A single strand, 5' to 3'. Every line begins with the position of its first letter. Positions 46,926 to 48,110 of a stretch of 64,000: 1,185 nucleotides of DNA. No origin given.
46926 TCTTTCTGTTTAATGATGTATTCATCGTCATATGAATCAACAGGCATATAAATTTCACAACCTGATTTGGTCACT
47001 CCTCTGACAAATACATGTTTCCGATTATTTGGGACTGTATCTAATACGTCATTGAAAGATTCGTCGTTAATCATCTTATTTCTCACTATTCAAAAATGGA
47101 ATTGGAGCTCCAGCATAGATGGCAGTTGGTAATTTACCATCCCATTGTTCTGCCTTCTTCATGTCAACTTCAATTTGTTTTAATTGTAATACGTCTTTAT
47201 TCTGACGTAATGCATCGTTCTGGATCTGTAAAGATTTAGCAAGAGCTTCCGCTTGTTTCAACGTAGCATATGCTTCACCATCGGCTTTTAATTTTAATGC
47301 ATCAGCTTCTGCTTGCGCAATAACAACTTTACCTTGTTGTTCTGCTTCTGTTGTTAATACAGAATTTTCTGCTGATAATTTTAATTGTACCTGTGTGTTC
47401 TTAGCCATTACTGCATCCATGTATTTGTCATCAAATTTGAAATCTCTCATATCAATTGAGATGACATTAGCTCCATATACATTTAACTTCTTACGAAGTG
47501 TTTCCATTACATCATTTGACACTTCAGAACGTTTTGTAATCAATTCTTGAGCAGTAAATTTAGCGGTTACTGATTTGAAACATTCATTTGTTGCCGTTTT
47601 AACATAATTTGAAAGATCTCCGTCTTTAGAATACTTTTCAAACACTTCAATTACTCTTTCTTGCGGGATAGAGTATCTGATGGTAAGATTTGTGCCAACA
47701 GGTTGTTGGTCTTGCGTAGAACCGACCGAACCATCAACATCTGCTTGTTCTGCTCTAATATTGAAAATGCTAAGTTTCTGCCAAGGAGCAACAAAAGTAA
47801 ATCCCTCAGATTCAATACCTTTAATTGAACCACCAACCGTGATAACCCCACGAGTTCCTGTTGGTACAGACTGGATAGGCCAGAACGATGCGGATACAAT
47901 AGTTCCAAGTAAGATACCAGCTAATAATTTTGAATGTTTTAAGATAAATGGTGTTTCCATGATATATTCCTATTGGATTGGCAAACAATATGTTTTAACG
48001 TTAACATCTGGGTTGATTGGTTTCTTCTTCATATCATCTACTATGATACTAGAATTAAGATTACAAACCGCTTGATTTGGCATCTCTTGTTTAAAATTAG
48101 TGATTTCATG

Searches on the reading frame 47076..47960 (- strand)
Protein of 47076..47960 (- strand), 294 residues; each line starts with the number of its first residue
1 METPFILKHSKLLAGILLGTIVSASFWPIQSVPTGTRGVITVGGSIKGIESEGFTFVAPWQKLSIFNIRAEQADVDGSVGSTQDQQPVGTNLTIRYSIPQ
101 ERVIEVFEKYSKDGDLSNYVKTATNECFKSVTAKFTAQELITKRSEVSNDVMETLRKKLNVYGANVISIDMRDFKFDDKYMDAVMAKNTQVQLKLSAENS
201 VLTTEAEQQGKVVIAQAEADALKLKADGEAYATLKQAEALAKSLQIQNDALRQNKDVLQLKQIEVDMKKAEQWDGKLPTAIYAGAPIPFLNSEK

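Call 84: search_protein_families(library=pfam, proteins=[window:47076-47960:-], max_evalue=0.001)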
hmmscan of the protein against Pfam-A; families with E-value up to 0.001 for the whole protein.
window:47076-47960:- (294 aa): 1 family
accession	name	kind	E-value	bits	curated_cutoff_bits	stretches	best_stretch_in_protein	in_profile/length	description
PF01145.31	Band_7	-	7.8e-25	88.4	23.6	1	31-219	2-174/176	SPFH domain / Band 7 family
